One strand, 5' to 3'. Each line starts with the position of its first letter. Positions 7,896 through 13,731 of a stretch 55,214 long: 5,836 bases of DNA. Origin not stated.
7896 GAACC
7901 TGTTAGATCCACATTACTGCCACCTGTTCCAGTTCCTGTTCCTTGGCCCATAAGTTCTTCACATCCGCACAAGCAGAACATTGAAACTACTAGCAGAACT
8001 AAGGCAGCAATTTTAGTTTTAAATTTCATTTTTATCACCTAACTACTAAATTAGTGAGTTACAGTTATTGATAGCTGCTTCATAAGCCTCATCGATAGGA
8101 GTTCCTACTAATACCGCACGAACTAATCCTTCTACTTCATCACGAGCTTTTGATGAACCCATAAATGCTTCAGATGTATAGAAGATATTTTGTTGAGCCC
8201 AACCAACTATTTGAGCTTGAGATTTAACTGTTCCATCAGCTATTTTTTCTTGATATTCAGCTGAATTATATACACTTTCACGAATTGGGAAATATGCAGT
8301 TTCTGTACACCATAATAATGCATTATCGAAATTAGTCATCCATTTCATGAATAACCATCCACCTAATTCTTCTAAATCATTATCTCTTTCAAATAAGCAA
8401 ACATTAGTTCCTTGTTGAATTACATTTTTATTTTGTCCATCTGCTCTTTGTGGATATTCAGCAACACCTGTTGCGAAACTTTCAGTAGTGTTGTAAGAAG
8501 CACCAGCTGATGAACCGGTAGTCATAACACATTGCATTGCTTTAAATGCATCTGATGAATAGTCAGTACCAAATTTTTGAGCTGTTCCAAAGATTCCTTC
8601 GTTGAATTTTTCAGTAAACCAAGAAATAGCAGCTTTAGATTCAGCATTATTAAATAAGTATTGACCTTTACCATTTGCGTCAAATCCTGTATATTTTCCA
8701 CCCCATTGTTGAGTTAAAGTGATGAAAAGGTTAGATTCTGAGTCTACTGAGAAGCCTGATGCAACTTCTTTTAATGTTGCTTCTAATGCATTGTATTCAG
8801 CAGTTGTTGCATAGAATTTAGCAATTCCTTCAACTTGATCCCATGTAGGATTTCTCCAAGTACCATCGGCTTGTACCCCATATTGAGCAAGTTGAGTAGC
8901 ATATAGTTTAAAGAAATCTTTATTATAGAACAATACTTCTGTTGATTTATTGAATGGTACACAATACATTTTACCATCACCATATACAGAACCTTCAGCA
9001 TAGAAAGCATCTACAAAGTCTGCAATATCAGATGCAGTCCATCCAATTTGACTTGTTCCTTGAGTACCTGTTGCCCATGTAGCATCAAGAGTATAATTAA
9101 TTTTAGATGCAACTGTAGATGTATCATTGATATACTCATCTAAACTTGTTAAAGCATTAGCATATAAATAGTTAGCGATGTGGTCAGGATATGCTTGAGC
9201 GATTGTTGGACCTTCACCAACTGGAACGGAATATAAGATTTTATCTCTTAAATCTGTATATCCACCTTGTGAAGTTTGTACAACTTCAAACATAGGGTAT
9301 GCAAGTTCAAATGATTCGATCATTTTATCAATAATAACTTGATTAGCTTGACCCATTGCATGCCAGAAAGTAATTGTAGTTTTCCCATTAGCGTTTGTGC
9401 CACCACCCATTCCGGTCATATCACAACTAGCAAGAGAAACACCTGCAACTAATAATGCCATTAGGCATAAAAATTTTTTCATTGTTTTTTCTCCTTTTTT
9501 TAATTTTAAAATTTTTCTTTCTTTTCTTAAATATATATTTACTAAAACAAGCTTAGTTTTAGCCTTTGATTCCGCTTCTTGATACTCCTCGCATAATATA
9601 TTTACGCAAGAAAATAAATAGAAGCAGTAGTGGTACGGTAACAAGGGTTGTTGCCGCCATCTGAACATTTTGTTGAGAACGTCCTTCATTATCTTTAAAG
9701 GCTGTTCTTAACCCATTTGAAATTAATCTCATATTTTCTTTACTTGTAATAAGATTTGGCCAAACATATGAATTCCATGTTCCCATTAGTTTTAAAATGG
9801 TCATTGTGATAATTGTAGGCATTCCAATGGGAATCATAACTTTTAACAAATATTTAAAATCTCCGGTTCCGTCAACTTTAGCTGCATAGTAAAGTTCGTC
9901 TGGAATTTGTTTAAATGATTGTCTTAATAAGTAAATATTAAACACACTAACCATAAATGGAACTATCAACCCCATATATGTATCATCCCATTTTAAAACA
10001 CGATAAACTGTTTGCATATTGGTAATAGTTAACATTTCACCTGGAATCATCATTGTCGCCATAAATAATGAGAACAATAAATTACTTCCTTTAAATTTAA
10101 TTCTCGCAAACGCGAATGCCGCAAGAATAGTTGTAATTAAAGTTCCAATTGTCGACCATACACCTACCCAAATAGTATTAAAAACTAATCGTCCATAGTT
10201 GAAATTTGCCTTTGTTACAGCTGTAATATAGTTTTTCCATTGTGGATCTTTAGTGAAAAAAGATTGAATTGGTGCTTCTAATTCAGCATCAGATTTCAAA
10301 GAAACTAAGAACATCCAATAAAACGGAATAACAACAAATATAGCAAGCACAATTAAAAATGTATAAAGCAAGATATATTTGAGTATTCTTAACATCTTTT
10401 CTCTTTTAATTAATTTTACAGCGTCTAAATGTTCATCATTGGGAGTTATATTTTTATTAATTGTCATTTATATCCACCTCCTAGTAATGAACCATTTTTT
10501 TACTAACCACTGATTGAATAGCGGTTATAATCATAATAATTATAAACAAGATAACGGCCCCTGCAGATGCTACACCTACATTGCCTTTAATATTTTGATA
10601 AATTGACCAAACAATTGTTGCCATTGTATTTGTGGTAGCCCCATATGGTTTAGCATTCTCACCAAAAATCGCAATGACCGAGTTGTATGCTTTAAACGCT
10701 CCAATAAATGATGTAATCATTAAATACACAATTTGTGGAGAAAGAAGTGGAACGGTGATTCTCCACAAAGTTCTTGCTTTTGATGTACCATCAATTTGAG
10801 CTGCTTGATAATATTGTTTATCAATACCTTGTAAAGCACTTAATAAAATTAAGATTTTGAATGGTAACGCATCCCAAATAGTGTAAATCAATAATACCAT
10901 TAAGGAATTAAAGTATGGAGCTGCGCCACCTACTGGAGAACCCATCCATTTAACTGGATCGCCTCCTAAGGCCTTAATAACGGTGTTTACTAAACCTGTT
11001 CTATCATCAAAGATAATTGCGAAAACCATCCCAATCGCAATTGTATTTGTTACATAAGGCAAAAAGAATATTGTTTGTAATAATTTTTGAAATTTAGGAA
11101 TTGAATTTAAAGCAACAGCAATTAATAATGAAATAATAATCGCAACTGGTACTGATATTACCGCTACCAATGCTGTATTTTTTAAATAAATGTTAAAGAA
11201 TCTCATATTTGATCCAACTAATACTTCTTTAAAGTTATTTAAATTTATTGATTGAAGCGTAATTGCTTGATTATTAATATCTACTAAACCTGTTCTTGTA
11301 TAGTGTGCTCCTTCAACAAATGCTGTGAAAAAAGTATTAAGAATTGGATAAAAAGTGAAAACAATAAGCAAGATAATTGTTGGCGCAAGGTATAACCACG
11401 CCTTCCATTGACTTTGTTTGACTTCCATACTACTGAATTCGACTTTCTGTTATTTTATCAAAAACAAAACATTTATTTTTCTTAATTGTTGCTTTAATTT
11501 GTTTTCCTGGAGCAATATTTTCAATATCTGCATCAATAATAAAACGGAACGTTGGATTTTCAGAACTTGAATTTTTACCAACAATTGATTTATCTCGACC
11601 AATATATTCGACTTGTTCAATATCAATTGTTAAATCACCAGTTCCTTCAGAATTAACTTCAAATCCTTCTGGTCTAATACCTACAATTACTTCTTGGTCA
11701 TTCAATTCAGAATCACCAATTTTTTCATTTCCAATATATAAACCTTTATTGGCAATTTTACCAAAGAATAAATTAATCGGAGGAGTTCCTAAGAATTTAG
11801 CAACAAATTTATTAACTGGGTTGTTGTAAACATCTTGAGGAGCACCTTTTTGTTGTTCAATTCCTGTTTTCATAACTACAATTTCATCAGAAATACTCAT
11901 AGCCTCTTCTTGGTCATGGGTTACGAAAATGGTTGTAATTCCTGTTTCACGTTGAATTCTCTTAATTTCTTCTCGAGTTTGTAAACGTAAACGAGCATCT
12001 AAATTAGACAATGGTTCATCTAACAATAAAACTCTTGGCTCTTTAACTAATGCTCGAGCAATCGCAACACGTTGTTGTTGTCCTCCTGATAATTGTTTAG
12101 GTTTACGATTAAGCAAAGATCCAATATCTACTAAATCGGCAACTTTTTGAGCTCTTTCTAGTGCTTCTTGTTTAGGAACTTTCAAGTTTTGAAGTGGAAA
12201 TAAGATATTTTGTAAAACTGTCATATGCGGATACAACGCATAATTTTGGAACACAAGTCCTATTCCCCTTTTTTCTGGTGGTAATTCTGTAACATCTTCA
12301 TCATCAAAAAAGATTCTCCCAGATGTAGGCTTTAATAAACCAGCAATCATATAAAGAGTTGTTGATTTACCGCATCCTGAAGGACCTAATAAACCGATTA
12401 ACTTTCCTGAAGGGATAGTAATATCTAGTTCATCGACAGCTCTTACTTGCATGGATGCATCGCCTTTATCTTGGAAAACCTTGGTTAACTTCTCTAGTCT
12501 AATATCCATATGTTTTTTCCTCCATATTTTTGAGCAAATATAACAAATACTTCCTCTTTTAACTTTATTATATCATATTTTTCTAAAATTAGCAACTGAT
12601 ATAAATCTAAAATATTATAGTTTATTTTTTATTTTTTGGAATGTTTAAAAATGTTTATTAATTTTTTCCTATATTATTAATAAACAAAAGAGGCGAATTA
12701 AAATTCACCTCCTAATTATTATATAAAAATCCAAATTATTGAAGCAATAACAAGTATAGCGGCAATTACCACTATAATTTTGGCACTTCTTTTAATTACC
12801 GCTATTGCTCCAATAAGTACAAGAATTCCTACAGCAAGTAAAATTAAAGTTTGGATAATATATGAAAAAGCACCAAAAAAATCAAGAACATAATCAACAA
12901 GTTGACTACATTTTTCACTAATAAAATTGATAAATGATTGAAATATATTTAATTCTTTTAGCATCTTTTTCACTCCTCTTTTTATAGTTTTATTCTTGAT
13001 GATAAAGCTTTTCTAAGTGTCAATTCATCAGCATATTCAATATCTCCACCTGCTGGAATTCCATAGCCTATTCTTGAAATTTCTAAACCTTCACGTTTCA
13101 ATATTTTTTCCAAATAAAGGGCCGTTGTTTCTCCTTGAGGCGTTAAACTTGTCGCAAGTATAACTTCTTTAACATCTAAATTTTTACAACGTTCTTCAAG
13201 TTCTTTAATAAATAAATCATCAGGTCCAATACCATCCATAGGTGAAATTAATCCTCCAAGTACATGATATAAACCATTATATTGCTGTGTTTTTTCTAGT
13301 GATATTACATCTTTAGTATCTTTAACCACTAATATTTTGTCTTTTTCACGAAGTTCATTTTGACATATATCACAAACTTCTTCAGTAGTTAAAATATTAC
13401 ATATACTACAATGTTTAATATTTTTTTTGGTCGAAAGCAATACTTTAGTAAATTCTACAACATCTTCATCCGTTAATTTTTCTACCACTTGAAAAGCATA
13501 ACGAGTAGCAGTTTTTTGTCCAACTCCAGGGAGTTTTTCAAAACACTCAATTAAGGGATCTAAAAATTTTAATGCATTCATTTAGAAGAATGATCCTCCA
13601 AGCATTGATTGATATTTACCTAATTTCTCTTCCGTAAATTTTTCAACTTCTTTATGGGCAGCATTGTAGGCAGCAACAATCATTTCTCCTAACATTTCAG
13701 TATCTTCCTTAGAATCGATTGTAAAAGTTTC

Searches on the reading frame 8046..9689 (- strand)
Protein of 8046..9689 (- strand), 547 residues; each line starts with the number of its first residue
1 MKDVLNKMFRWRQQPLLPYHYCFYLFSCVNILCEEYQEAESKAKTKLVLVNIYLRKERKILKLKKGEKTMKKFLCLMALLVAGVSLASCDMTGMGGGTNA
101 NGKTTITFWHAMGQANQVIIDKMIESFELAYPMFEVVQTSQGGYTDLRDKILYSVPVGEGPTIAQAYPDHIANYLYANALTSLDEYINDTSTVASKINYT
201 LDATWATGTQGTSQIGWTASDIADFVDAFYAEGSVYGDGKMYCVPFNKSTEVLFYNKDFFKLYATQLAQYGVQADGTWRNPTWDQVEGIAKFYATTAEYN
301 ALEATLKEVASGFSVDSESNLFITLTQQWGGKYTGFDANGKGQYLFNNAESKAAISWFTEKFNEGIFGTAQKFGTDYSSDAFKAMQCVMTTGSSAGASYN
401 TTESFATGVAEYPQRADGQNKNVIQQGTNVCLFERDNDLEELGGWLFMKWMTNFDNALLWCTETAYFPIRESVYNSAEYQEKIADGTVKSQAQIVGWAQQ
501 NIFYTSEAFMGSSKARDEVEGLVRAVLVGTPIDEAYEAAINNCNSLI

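Call 57: search_protein_families(library=pfam, proteins=[window:8046-9689:-], max_evalue=0.00001)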
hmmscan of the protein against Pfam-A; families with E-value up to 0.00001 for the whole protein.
window:8046-9689:- (547 aa): 1 family
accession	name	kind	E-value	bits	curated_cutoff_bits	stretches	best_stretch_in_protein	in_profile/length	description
PF13416.11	SBP_bac_8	-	3.9e-27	96.2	27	1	122-482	1-274/279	Bacterial extracellular solute-binding protein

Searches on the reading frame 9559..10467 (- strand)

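Call 57: search_protein_families(library=pfam, proteins=[window:9559-10467:-], max_evalue=0.00001)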
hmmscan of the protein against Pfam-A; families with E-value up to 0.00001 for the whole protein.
window:9559-10467:- (302 aa): 1 family
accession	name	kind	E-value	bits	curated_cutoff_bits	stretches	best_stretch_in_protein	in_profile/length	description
PF00528.27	BPD_transp_1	-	1.2e-17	64.7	26.4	1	114-296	6-183/184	Binding-protein-dependent transport system inner membrane component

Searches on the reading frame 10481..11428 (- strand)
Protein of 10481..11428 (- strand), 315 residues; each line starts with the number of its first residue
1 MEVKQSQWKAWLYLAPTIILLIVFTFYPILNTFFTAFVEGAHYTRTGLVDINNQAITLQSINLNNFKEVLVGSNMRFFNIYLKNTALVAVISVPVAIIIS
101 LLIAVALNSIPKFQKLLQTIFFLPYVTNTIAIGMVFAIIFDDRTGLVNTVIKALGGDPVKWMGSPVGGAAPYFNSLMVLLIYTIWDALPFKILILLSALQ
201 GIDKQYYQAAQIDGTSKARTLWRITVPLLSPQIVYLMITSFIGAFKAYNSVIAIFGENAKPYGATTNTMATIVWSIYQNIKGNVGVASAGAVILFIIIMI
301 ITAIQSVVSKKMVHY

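Call 57: search_protein_families(library=pfam, proteins=[window:10481-11428:-], max_evalue=0.00001)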
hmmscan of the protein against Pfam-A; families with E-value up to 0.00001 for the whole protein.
window:10481-11428:- (315 aa): 1 family
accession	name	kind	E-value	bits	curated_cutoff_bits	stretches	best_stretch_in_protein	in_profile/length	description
PF00528.27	BPD_transp_1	-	8.6e-18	65.1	26.4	1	97-312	2-182/184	Binding-protein-dependent transport system inner membrane component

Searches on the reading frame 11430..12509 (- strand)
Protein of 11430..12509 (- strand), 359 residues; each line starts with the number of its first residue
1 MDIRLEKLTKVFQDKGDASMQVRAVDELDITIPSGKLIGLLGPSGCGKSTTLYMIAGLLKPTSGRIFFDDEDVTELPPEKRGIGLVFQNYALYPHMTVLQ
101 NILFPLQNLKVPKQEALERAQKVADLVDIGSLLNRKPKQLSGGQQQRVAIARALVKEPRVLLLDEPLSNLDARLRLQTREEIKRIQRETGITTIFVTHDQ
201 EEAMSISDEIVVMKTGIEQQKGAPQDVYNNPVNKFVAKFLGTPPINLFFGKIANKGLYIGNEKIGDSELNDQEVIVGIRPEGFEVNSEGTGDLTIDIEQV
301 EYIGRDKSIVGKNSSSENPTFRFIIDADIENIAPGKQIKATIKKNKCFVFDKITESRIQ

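Call 57: search_protein_families(library=pfam, proteins=[window:11430-12509:-], max_evalue=0.00001)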
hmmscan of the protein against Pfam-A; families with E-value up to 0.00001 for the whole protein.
window:11430-12509:- (359 aa): 1 family
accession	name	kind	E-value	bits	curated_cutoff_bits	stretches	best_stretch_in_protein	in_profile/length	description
PF00005.33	ABC_tran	-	2.3e-38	132.3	25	1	26-167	2-136/137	ABC transporter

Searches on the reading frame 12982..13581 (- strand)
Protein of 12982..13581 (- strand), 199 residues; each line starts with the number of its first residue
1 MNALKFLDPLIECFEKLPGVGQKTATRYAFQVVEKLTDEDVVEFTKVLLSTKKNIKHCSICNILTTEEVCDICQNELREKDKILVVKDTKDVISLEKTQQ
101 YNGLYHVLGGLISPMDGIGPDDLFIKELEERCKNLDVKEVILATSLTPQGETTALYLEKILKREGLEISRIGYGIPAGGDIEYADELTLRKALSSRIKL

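Call 57: search_protein_families(library=pfam, proteins=[window:12982-13581:-], max_evalue=0.00001)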
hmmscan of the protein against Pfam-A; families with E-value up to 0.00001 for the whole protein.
window:12982-13581:- (199 aa): 5 families
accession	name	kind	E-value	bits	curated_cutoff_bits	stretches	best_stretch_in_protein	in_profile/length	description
PF13662.12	Toprim_4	-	1.6e-24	86.4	25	1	81-171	1-84/85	Toprim domain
PF21175.2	RecR_C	-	1.3e-10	40.9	22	1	174-196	1-23/24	RecR, C-terminal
PF21176.3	RecR_HhH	-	1e-09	38.5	27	1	8-35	2-29/45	RecR, helix-hairpin-helix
PF01751.28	Toprim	-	6.3e-09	36.3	23.1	1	83-169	2-94/96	Toprim domain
PF02132.21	RecR_ZnF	-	8.9e-07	29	22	1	55-75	1-21/21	RecR, Cys4-zinc finger domain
